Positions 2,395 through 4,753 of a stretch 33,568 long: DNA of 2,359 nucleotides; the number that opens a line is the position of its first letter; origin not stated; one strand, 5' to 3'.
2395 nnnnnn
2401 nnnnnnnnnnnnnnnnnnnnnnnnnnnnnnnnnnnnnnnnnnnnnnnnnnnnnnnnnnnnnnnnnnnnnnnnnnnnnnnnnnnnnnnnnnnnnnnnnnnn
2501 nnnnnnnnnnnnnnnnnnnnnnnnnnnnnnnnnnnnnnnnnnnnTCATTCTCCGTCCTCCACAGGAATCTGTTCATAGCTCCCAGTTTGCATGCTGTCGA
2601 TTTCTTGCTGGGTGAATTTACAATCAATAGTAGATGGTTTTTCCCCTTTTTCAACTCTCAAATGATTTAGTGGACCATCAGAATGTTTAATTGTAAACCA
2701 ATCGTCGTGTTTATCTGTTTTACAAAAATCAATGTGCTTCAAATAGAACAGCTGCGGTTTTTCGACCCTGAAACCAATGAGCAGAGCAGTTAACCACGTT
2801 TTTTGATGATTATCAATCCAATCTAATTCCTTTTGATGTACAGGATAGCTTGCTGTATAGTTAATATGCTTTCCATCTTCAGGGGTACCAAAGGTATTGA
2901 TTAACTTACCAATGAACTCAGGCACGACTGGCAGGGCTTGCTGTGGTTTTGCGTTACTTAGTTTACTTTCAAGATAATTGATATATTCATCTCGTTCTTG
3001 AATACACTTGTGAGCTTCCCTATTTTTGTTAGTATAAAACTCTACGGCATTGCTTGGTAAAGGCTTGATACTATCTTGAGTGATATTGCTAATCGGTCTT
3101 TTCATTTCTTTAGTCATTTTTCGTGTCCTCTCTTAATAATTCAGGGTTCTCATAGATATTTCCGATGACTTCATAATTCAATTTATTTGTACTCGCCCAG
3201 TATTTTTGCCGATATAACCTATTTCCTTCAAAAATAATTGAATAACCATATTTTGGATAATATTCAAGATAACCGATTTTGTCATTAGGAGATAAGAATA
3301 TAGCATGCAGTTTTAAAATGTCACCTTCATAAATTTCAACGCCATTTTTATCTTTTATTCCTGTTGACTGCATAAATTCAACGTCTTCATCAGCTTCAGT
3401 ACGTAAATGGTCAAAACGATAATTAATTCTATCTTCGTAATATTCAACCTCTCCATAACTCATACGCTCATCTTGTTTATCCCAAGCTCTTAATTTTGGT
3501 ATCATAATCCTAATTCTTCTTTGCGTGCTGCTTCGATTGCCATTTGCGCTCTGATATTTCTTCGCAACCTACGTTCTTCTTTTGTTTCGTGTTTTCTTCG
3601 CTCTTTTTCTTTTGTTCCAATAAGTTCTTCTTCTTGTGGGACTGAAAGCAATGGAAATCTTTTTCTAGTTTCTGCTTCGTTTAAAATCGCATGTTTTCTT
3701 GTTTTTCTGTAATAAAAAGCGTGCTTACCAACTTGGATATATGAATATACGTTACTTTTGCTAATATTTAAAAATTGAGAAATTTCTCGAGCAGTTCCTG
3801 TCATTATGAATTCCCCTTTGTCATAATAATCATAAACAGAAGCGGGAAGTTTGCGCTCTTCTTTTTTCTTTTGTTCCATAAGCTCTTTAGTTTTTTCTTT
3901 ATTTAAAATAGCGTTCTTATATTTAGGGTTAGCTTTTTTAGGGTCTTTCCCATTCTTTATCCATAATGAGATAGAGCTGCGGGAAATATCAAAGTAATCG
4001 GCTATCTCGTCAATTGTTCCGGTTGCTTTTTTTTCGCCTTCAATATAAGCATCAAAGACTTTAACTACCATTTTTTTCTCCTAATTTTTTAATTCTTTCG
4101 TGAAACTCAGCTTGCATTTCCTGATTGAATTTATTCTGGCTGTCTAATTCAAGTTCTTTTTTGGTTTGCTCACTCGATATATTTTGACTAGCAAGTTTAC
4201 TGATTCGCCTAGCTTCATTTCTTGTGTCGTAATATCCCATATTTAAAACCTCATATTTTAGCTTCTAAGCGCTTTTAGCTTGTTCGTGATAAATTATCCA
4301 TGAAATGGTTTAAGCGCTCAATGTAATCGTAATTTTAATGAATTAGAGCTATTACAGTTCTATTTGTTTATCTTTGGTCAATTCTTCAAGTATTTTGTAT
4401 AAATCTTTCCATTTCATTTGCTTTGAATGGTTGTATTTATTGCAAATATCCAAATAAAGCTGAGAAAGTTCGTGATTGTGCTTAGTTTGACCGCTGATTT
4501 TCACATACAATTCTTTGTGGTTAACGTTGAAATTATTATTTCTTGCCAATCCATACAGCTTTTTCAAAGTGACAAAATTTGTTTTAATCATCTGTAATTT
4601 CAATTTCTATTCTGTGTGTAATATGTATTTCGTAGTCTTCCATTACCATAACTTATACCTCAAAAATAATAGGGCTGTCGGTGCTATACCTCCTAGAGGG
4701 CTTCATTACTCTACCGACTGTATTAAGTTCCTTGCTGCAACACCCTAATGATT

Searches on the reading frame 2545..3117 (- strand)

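Call 39: search_protein_families(library=pfam, proteins=[window:2545-3117:-], max_evalue=0.01)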
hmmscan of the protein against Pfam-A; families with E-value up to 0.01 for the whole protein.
window:2545-3117:- (190 aa): 1 family
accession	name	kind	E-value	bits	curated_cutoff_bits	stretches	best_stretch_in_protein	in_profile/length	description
PF07852.16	DUF1642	-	3.9e-25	89.4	27.8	1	60-187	1-138/138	Protein of unknown function (DUF1642)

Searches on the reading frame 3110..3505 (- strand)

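Call 39: search_protein_families(library=pfam, proteins=[window:3110-3505:-], max_evalue=0.01)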
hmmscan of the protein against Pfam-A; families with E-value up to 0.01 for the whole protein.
window:3110-3505:- (131 aa): 1 family
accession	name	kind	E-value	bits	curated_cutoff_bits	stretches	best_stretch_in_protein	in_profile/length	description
PF09643.15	YopX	-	1.8e-22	80.2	22.4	1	5-124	2-127/128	YopX protein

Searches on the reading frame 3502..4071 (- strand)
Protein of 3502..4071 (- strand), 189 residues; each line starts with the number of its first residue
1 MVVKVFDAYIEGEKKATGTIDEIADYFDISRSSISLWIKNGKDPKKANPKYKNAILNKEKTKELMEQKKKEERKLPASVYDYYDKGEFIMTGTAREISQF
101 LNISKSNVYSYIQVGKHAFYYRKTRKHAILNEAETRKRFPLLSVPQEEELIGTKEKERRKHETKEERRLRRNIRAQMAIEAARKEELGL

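Call 39: search_protein_families(library=pfam, proteins=[window:3502-4071:-], max_evalue=0.01)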
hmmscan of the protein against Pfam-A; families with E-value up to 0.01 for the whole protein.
window:3502-4071:- (189 aa): 13 families
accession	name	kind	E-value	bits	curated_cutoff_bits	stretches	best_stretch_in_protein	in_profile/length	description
PF04936.17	DUF658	-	1e-118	394.2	24.4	1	4-189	1-186/186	Protein of unknown function (DUF658)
PF12728.13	HTH_17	-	1e-07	32.5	27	1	19-42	3-26/51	Helix-turn-helix domain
PF13309.12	HTH_22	-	3.5e-06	27.4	29.6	1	78-112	28-62/63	HTH domain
PF13384.12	HTH_23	-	5e-05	23.4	24.6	0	19-40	19-40/50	Homeodomain-like domain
PF08281.18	Sigma70_r4_2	-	9e-05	22.5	25.7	0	94-113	29-48/54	Sigma-70, region 4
PF08279.18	HTH_11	-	0.00029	21.1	25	0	19-34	17-32/55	HTH domain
PF13518.12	HTH_28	-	0.00031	21.2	25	0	15-39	10-34/52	Helix-turn-helix domain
PF07022.19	Phage_CI_repr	-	0.00042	21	22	0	14-45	7-40/65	Bacteriophage CI repressor helix-turn-helix domain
PF07453.19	NUMOD1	-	0.0019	18.8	22.8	0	95-112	20-37/37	NUMOD1 domain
PF04545.22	Sigma70_r4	-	0.0023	17.8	24.1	0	19-35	22-38/50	Sigma-70, region 4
PF05930.18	Phage_AlpA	-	0.0038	17.5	21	0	95-115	7-27/51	Prophage CP4-57 regulatory protein (AlpA)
PF04967.18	HTH_10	-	0.004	17.4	23.1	0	19-36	25-42/53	HTH DNA binding domain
PF01978.25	TrmB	-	0.0084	16.4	25.6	0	93-113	24-44/68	Sugar-specific transcriptional regulator TrmB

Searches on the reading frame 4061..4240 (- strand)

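Call 55: search_protein_families(library=pfam, proteins=[window:4061-4240:-], max_evalue=0.001)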
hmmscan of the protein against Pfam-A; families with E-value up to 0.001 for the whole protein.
window:4061-4240:- (59 aa): 1 family
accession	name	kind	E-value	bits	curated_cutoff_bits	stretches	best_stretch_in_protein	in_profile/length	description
PF07384.17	DUF1497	-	8.6e-23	80.3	27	1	24-58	1-35/35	Protein of unknown function (DUF1497)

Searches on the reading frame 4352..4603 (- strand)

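Call 55: search_protein_families(library=pfam, proteins=[window:4352-4603:-], max_evalue=0.001)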
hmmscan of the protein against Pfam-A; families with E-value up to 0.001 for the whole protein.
window:4352-4603:- (83 aa): 1 family
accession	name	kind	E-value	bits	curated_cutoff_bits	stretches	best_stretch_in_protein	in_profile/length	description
PF06275.16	DUF1031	-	1.1e-39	135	25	1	5-83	1-80/80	Protein of unknown function (DUF1031)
